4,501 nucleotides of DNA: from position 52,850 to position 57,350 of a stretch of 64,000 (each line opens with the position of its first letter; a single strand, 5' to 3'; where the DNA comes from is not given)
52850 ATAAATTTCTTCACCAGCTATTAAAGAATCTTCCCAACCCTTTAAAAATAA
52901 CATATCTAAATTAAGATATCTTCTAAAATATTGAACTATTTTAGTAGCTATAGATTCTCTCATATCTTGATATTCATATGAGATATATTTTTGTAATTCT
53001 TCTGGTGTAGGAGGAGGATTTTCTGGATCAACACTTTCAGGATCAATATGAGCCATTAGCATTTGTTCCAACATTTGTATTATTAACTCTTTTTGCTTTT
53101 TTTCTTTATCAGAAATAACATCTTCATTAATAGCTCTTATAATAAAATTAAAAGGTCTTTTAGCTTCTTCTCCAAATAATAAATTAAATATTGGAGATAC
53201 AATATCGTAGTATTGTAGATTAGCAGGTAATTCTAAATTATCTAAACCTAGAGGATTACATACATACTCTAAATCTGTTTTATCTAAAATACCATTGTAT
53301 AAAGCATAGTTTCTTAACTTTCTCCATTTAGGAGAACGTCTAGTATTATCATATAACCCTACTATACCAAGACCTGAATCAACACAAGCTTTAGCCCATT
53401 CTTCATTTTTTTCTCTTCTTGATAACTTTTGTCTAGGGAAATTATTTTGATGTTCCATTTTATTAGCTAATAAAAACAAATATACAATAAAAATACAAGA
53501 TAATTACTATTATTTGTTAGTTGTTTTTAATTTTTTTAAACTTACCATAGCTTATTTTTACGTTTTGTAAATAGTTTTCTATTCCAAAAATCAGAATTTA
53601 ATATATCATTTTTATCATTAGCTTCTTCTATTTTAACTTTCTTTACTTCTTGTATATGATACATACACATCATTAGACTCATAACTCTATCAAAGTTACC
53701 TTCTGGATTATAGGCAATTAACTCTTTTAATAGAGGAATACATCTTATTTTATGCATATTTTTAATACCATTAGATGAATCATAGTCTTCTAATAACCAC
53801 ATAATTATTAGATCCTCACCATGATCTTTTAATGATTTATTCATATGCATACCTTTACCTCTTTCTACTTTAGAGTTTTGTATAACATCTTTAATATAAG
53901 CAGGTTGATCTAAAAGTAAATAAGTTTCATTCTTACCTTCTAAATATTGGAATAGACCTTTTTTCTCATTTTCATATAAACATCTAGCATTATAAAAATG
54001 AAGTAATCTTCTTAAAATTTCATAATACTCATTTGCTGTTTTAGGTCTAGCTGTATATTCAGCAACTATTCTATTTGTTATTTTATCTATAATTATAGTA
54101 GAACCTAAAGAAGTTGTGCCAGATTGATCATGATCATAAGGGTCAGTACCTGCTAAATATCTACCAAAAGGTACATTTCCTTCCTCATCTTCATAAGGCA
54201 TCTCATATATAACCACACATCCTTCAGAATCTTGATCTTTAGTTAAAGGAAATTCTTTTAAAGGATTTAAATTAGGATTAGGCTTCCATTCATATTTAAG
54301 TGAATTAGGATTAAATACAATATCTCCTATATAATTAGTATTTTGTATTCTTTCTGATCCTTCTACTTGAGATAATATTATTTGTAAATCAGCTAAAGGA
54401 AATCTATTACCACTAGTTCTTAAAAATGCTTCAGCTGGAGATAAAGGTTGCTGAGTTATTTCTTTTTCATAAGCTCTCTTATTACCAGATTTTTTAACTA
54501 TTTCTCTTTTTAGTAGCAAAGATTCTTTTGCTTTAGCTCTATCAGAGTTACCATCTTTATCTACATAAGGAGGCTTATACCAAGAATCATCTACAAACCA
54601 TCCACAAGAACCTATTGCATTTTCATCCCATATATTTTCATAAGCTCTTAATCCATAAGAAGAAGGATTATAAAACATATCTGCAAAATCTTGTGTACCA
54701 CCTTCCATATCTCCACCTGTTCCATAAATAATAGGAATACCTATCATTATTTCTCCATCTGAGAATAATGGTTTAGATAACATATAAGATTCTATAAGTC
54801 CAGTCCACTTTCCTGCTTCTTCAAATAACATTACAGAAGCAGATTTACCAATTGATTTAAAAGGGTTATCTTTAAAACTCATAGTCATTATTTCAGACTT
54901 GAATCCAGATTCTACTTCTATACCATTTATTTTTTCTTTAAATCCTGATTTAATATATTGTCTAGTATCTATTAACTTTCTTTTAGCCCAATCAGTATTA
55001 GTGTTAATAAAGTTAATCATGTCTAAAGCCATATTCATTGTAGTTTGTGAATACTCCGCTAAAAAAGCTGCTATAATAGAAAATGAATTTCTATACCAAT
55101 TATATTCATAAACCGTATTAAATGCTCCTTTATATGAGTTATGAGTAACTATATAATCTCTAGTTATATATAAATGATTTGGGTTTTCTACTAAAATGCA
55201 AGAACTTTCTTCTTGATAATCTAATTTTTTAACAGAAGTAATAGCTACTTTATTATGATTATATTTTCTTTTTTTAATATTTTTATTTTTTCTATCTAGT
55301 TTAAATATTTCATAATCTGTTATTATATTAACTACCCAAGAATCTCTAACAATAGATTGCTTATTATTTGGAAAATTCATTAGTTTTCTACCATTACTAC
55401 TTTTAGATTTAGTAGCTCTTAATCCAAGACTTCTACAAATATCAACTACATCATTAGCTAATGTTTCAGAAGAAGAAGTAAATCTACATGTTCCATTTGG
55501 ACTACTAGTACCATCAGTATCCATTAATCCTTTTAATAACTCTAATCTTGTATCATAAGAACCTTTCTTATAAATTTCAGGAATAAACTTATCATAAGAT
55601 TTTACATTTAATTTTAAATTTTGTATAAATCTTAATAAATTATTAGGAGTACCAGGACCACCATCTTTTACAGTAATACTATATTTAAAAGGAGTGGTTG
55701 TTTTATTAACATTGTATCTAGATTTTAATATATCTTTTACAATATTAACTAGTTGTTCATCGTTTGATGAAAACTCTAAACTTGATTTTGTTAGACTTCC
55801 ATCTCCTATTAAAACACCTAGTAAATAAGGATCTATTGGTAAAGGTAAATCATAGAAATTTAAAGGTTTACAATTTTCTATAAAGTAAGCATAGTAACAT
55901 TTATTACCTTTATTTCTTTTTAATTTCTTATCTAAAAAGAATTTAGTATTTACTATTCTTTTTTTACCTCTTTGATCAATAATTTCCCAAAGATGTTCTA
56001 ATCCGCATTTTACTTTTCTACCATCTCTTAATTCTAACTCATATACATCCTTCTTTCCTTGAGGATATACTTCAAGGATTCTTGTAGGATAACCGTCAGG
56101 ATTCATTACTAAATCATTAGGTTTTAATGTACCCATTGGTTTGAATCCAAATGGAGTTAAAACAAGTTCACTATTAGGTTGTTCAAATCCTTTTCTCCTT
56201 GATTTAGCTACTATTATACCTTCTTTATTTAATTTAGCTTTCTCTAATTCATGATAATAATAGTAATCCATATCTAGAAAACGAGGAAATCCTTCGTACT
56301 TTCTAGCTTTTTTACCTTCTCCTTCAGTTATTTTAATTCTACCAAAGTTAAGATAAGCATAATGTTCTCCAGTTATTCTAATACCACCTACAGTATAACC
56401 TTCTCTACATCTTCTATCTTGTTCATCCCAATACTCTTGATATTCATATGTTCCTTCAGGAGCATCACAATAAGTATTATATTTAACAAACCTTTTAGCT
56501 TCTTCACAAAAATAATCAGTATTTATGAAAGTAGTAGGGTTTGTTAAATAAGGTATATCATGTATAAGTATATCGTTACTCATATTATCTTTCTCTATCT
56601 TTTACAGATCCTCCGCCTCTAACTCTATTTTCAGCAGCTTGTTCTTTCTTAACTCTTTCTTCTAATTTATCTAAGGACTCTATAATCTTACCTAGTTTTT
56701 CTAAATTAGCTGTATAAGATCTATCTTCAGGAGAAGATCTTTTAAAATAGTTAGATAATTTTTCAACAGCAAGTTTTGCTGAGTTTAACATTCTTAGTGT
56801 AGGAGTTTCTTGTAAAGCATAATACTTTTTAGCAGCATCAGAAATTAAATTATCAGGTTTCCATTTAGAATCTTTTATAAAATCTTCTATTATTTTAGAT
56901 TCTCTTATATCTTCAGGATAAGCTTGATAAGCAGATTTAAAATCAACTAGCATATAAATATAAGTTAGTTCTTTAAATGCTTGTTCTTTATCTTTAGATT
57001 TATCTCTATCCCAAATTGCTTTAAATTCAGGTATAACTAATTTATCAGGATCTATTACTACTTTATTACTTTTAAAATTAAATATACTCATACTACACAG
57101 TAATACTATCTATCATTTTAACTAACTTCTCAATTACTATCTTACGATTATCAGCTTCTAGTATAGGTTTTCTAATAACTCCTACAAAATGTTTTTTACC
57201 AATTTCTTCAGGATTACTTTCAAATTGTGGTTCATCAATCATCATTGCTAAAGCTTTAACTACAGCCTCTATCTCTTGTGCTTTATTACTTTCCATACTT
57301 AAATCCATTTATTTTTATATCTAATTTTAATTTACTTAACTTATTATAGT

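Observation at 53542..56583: Intein with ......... endonuclease interrupting the terminase large subunit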

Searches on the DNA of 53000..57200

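Call 52: search_rna_families(source=window, start=53000, end=57200, threshold=gathering)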
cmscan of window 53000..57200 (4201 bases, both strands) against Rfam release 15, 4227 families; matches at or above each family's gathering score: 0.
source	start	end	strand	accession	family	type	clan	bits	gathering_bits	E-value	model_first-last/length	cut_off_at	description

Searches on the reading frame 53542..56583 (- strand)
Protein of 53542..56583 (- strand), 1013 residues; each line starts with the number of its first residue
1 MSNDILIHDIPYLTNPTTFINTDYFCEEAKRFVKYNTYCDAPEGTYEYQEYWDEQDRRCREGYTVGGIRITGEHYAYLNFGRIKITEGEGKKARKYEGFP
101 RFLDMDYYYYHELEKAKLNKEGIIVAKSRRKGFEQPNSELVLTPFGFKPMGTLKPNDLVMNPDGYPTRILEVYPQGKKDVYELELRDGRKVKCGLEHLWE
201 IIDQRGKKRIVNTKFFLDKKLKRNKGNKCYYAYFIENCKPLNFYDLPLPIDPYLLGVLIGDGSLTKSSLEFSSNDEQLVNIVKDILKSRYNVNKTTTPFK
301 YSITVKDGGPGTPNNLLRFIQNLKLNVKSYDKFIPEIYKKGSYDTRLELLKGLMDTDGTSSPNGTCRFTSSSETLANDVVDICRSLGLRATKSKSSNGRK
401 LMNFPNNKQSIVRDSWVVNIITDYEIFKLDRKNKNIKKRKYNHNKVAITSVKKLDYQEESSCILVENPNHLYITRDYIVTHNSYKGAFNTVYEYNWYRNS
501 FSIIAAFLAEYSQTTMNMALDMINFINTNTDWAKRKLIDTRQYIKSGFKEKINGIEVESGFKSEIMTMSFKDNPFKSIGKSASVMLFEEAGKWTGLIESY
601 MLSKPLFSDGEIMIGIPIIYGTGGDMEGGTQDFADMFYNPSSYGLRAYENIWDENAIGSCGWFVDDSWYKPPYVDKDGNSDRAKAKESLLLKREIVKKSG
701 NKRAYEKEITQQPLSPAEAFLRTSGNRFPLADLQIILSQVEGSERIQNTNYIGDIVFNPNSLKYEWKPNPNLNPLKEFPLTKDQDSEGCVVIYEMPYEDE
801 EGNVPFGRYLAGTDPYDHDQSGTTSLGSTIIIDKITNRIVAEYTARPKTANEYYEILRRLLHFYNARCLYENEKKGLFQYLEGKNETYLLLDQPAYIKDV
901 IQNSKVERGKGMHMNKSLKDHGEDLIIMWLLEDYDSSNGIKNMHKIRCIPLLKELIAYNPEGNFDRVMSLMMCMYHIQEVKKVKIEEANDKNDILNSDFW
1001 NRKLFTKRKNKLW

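Call 3: search_protein_families(library=pfam, proteins=[window:53542-56583:-], max_evalue=1)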
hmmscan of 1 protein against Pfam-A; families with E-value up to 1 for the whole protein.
window:53542-56583:- (1013 aa): 4 families
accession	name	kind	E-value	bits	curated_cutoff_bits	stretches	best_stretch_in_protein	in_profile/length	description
PF14528.11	LAGLIDADG_3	-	8.6e-12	45.6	22.5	2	345-399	2-61/82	LAGLIDADG-like domain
PF05204.19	Hom_end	-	0.00013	22.5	21.1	1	345-394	13-64/110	Homing endonuclease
PF14527.11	LAGLIDADG_WhiA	-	0.0018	18.8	23.2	1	253-304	4-58/93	WhiA LAGLIDADG-like domain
PF19637.4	DUF6140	-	0.2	12.2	27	1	551-580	13-41/69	Family of unknown function (DUF6140)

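Call 4: search_protein_families(library=ncbifam, proteins=[window:53542-56583:-], max_evalue=1)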
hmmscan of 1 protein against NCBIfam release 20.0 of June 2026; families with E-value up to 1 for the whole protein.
window:53542-56583:- (1013 aa): 4 families
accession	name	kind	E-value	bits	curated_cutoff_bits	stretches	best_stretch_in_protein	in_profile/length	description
NF005852.0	PRK07773.1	equivalog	2.1e-08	33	780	1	167-396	440-668/886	replicative DNA helicase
NF011491.0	PRK14898.1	equivalog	0.0093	14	783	1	253-398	247-390/860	DNA-directed RNA polymerase subunit A''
NF052663.1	RtcB_rel_intein2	exception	0.052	12.4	1050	1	392-493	224-321/626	intein-containing RctB family protein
NF038098.1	GyrA_w_intein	exception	0.052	11.4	1850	1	322-411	312-405/1232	intein-containing DNA gyrase subunit A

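Call 5: search_protein_families(library=phrogs, proteins=[window:53542-56583:-], max_evalue=0.01)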
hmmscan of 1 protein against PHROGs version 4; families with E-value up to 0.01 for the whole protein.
window:53542-56583:- (1013 aa): 7 families
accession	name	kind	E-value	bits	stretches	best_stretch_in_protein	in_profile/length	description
phrog_6681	-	head and packaging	7.7e-128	428.9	2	483-993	191-739/758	terminase large subunit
phrog_19299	-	head and packaging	1.8e-31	110.4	1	139-483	37-386/702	terminase large subunit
phrog_36964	-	head and packaging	3.5e-27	95.8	1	119-491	77-443/890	terminase large subunit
phrog_15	-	head and packaging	6.1e-23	82.1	1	113-372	58-320/1330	terminase large subunit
phrog_50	-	DNA, RNA and nucleotide metabolism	4.4e-20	73.3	1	107-285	61-228/570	DnaC-like helicase loader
phrog_510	-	DNA, RNA and nucleotide metabolism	2.3e-17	64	1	147-372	421-639/667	DNA primase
phrog_30356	-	DNA, RNA and nucleotide metabolism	1.7e-05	24.1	1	138-442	389-677/823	helicase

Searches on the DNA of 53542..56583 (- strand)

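Call 11: search_dna_similar(query=window:53542-56583:-, collection=phages, mode=near, max_rows=15)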
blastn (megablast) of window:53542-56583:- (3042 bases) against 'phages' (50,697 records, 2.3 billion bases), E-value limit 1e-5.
No match.
